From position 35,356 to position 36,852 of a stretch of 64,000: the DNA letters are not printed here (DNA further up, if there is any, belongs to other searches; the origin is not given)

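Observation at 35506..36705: PqqD-like RiPP-recognition element fused to a MEMO1/LigB-superfamily enzyme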

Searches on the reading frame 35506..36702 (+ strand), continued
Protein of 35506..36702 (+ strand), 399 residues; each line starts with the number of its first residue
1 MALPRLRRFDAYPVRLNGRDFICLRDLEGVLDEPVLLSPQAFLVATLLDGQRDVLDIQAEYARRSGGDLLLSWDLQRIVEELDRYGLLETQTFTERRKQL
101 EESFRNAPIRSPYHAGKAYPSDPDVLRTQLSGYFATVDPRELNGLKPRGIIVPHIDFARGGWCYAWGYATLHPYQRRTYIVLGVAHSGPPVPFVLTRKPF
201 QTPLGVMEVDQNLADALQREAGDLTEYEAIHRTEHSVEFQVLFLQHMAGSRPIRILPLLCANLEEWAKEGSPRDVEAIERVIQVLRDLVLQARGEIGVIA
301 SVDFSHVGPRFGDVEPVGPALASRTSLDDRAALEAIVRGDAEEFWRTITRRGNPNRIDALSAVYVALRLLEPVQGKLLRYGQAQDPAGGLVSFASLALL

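Call 69: find_encoding_contigs(protein=P0009, flank=8000, max_places=1)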
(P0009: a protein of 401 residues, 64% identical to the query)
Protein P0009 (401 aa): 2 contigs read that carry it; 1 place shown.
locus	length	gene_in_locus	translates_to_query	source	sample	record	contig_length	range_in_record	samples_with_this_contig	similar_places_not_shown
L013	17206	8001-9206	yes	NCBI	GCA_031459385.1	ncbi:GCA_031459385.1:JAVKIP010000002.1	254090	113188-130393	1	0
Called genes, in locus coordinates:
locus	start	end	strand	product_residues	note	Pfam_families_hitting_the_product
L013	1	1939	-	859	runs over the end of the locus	PF13298:LigD_N, PF01068:DNA_ligase_A_M, PF04679:DNA_ligase_A_C, PF21686:LigD_Prim-Pol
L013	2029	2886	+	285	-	PF02735:Ku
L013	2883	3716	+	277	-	PF13411:MerR_1, PF13432:TPR_16, PF14559:TPR_19, PF13414:TPR_11, PF13431:TPR_17, PF00515:TPR_1 (weak), PF13414:TPR_11, PF13432:TPR_16, +10 more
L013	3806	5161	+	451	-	PF07690:MFS_1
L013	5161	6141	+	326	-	PF07584:BatA, PF00092:VWA, PF13519:VWA_2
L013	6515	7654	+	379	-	PF13531:SBP_bac_11, PF01547:SBP_bac_1, PF13343:SBP_bac_6, PF13416:SBP_bac_8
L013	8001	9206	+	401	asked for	PF01875:Memo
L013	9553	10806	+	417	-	PF05697:Trigger_N, PF05698:Trigger_C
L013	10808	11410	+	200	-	PF00574:CLP_protease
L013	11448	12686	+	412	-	PF06689:zf-C4_ClpX, PF00493:MCM (weak), PF13401:AAA_22 (faint), PF01078:Mg_chelatase (faint), PF00004:AAA, PF07724:AAA_2, PF07728:AAA_5 (weak), PF10431:ClpB_D2-small, +1 more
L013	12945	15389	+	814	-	PF02190:LON_substr_bdg, PF00004:AAA, PF07728:AAA_5, PF22667:Lon_lid, PF05362:Lon_C, PF13541:ChlI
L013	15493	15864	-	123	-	PF12837:Fer4_6 (faint), PF13183:Fer4_8 (faint), PF13237:Fer4_10 (weak), PF14697:Fer4_21 (faint), PF13187:Fer4_9 (faint), PF12838:Fer4_7 (weak), PF00037:Fer4, PF12797:Fer4_2 (weak), +1 more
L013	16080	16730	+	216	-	PF00392:GntR, PF07729:FCD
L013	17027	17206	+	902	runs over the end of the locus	PF00133:tRNA-synt_1, PF09334:tRNA-synt_1g (weak), PF08264:Anticodon_1, PF10458:Val_tRNA-synt_C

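Call 75: find_related_loci(query=A1, collection=genome_contigs, flank=10000)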
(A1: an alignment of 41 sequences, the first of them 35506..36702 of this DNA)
Query A1 (399 aa) in genome_contigs; peptide patterns used: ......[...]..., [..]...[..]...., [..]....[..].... (x = any residue, [..] = any of these).
600 stretches matched a pattern (row limit reached: there are more); 575 encode a relative of the query (tblastn E <= 1e-3); the best 80 are kept; 80 distinct loci.
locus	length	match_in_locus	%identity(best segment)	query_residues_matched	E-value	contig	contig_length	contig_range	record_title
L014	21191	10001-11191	61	2-399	2e-156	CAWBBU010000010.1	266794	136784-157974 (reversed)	MAG: uncultured Firmicutes bacterium isolate MFD00731.bin.2.212 genome assembly, contig: contig_45771, whole genome shot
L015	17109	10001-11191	57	1-398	2e-144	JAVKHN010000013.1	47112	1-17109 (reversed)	MAG: Candidatus Sysuimicrobium calidum isolate HHBFW-2_201803_bins_120 HHBFW-2_201803_bins_120_scaffold_13, whole genome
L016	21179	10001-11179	54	1-399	8e-135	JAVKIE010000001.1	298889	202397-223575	MAG: Candidatus Calidihabitans tengchongensis isolate JZ-2_201709_bins_171 JZ-2_201709_bins_171_scaffold_1, whole genome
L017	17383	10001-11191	52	2-398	2e-129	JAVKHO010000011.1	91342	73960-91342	MAG: Candidatus Tepidifontimicrobium thermophilum isolate HHBFW-2_201803_bins_14 HHBFW-2_201803_bins_14_scaffold_11, who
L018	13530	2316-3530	43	1-396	6e-95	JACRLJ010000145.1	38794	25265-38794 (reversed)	MAG: Candidatus Hydrogenedentota bacterium isolate NC_groundwater_1878_Pr3_B-0.1um_59_9 SR2-18-B1_coassembly_422617, who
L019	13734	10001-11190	53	2-398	2e-112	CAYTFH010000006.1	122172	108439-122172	MAG TPA_asm: uncultured bacterium isolate binchicken_co30_114 genome assembly, contig: NODE_170_length_122172_cov_107.49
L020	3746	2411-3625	41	1-398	1e-93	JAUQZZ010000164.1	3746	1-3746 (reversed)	MAG: Candidatus Brocadiales bacterium isolate Bin_313 NODE_243_length_3746_cov_6.961799, whole genome shotgun sequence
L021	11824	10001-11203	48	3-398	5e-92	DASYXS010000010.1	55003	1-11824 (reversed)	MAG TPA_asm: bacterium isolate SMAG_U6314 k141_986843, whole genome shotgun sequence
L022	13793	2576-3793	40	1-398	3e-91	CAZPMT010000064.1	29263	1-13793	MAG TPA_asm: uncultured Nitrospiraceae bacterium isolate SRP302447_co3_797 genome assembly, contig: NODE_4253_length_292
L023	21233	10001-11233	40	1-398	1e-89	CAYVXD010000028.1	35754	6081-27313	MAG TPA_asm: uncultured Candidatus Sumerlaeota bacterium isolate binchicken_co34_487 genome assembly, contig: NODE_1666_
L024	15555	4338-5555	40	1-399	3e-88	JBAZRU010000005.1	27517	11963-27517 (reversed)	MAG: Candidatus Hydrogenedentales bacterium isolate SO_2017_GW1_155 NODE_7226_length_27517_cov_0.893173_OW334_2017, whol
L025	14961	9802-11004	43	4-398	3e-88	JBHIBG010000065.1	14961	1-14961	MAG: Candidatus Methylomirabilia bacterium isolate K_2_bin.23 NODE_1984_length_14961_cov_44.062458, whole genome shotgun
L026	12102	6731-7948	40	1-399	4e-88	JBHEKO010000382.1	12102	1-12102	MAG: Candidatus Hydrogenedentales bacterium isolate bin.191 k141_340690, whole genome shotgun sequence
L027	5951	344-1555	40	3-398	1e-87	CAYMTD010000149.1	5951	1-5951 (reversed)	MAG TPA_asm: uncultured Syntrophaceae bacterium isolate binchicken_co274_204 genome assembly, contig: NODE_31378_length_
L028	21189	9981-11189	38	4-398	8e-88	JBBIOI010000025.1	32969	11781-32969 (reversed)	MAG: Deltaproteobacteria bacterium isolate TCS170221_bin_276 NODE_1039_length_32969_cov_3.9718, whole genome shotgun seq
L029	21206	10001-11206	42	4-398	2e-87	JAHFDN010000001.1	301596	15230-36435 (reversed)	MAG: Candidatus Rokuibacteriota bacterium isolate nzgw246 NODE_1_length_301597_cov_6.037645, whole genome shotgun sequen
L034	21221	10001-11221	38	4-399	2e-83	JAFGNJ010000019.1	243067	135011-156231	MAG: Deltaproteobacteria bacterium isolate Zod_Metabat.542 k87_7441369, whole genome shotgun sequence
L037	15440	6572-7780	41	4-398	7e-83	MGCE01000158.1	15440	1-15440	MAG: Candidatus Rokubacteria bacterium RIFCSPLOWO2_02_FULL_72_37 rifcsplowo2_02_scaffold_5536, whole genome shotgun sequ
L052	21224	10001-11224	39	1-398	6e-80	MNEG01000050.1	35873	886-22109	MAG: Candidatus Rokubacteria bacterium 13_1_40CM_68_15 13_1_40cm_scaffold_616, whole genome shotgun sequence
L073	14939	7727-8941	38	3-398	5e-78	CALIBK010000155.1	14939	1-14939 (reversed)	MAG: uncultured bacterium isolate S1_Bin_MAXBIN__233_1 genome assembly, contig: c_000003035106, whole genome shotgun seq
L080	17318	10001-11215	40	3-398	6e-77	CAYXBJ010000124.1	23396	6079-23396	MAG TPA_asm: uncultured bacterium isolate binchicken_co279_6 genome assembly, contig: k141_4682445, whole genome shotgun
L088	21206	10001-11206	41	4-398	8e-77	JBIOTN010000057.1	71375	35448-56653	MAG: Candidatus Rokuibacteriota bacterium isolate MAG159 k127_1760375, whole genome shotgun sequence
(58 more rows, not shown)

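Call 78: search_protein_families(library=pfam, proteins=[L029:14859-17204:+, L052:4050-5297:+, L029:6143-7906:+, L037:573-2240:-, L073:5278-7704:+, L080:8758-9987:+, L088:7200-10004:-, L052:6689-8584:-, L034:8672-9622:+, L073:13288-14688:+], max_evalue=0.0001)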
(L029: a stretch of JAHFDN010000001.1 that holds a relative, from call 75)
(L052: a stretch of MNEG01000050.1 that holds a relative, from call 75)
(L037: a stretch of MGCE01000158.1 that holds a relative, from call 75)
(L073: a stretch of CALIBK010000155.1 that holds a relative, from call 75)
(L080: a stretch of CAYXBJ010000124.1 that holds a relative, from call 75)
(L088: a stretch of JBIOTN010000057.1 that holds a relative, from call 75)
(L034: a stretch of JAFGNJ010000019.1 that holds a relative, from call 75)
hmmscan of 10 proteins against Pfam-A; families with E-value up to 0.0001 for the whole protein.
L029:14859-17204:+ (782 aa): 2 families
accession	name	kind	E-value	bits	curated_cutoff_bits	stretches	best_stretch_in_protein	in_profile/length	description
PF00664.28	ABC_membrane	-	1.6e-43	149.8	28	1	274-542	3-273/274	ABC transporter transmembrane region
PF00005.33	ABC_tran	-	1.1e-29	104.3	25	1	607-755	1-136/137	ABC transporter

L052:4050-5297:+ (416 aa): 1 family
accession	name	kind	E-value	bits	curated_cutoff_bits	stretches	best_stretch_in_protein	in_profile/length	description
PF09674.15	DUF2400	-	1.1e-67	228.9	25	1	151-383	1-222/225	Protein of unknown function (DUF2400)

L029:6143-7906:+ (588 aa): 1 family
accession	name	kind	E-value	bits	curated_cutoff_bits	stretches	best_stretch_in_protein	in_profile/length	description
PF02646.22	RmuC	-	2.2e-52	178.4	26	1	293-580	2-287/291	RmuC family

L037:573-2240:- (556 aa): 2 families
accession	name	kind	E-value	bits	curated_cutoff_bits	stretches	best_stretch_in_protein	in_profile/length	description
PF03447.22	NAD_binding_3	-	7.8e-13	49.6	24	1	427-536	1-116/116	Homoserine dehydrogenase, NAD binding domain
PF01408.29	GFO_IDH_MocA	-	5.6e-05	24.2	24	0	421-509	1-90/120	Oxidoreductase family, NAD-binding Rossmann fold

L073:5278-7704:+ (809 aa): 6 families
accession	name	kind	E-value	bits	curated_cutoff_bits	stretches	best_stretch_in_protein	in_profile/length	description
PF05362.19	Lon_C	-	4e-93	311.1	21.1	1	586-788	2-204/205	Lon protease (S16) C-terminal proteolytic domain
PF02190.22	LON_substr_bdg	-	1.3e-51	175.9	28.7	1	25-217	1-200/200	ATP-dependent protease La (LON) substrate-binding domain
PF00004.35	AAA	-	1.7e-25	90.4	21.2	1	367-503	1-125/131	ATPase family associated with various cellular activities (AAA)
PF22667.2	Lon_lid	-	7.3e-25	86.8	27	1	528-584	1-57/57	Lon protease AAA+ ATPase lid domain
PF13541.12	ChlI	-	1.2e-09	38.5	27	1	629-756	1-121/121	Subunit ChlI of Mg-chelatase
PF07728.20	AAA_5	-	1.4e-08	35.3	22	1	367-501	2-139/139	AAA domain (dynein-related subfamily)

L080:8758-9987:+ (410 aa): 3 families
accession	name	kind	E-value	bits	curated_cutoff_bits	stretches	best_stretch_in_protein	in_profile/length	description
PF01546.33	Peptidase_M20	-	2.7e-32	112.8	24.6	1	85-402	1-204/206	Peptidase family M20/M25/M40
PF07687.19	M20_dimer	-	3.4e-18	66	21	1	191-301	2-102/107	Peptidase dimerisation domain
PF04389.22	Peptidase_M28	-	1.2e-06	28.8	21.3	1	70-179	1-90/193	Peptidase family M28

L088:7200-10004:- (935 aa): 0 families

L052:6689-8584:- (632 aa): 1 family
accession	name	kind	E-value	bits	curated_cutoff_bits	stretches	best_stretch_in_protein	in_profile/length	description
PF00474.23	SSF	-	5.6e-28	98.4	22.8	1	62-484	1-404/406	Sodium:solute symporter family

L034:8672-9622:+ (317 aa): 2 families
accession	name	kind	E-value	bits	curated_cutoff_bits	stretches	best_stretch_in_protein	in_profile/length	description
PF03358.20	FMN_red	-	1.2e-23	83.8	24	1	34-181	1-142/152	NADPH-dependent FMN reductase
PF02525.22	Flavodoxin_2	-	8.4e-07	29.3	27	1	34-139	1-108/198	Flavodoxin-like fold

L073:13288-14688:+ (467 aa): 7 families
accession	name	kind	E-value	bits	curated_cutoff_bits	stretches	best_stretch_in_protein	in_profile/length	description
PF00158.32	Sigma54_activat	-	1.2e-72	243.5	20.2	1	144-310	1-167/168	Sigma-54 interaction domain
PF00072.30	Response_reg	-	4.4e-34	117.4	30.2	1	6-113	1-108/111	Response regulator receiver domain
PF25601.1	AAA_lid_14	-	1.8e-28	98.6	27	1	316-386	1-71/87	AAA+ ATPase lid domain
PF14532.12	Sigma54_activ_2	-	8.1e-22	78.4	25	1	145-315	1-138/138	Sigma-54 interaction domain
PF07728.20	AAA_5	-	1.2e-09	38.7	22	1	168-286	2-123/139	AAA domain (dynein-related subfamily)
PF02954.25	HTH_8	-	1.1e-06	28.6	22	1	419-459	2-42/42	Bacterial regulatory protein, Fis family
PF07724.20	AAA_2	-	7.1e-06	26.6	27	1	167-297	5-136/166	AAA domain (Cdc48 subfamily)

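Call 95: search_protein_families(library=pfam, alignment_id=A5, max_evalue=0.00001)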
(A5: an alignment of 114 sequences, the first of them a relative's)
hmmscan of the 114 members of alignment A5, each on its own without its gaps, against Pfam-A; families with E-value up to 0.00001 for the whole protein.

A. member 1, L014:8479-9927:+ (483 aa): 2 families
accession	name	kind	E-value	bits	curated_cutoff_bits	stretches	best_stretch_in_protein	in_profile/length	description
PF10143.14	PhosphMutase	-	3e-43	148.1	21.5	1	98-284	4-170/170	2,3-bisphosphoglycerate-independent phosphoglycerate mutase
PF01676.23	Metalloenzyme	-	2.5e-31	109.5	24.3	1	59-476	1-249/252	Metalloenzyme superfamily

B. families by the number of members that match (of 114 scanned): 134 families (the first 25 are shown)
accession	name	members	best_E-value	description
PF07728.20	AAA_5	6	8e-15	AAA domain (dynein-related subfamily)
PF00004.35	AAA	5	1.1e-25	ATPase family associated with various cellular activities (AAA)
PF05362.19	Lon_C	4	4e-93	Lon protease (S16) C-terminal proteolytic domain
PF02190.22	LON_substr_bdg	4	1.3e-51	ATP-dependent protease La (LON) substrate-binding domain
PF02775.26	TPP_enzyme_C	4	9.6e-33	Thiamine pyrophosphate enzyme, C-terminal TPP binding domain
PF22667.2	Lon_lid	4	7.3e-25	Lon protease AAA+ ATPase lid domain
PF13541.12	ChlI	4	1.2e-09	Subunit ChlI of Mg-chelatase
PF01041.23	DegT_DnrJ_EryC1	3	1e-79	DegT/DnrJ/EryC1/StrS aminotransferase family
PF02361.21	CbiQ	3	2.6e-33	Cobalt transport protein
PF02776.23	TPP_enzyme_N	3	1.7e-30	Thiamine pyrophosphate enzyme, N-terminal TPP binding domain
PF00205.28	TPP_enzyme_M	3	1.3e-26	Thiamine pyrophosphate enzyme, central domain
PF03358.20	FMN_red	3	1.2e-23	NADPH-dependent FMN reductase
PF02538.19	Hydantoinase_B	2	5.2e-208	Hydantoinase B/oxoprolinase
PF00180.25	Iso_dh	2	4.3e-100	Isocitrate/isopropylmalate dehydrogenase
PF00850.24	Hist_deacetyl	2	4.5e-82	Histone deacetylase domain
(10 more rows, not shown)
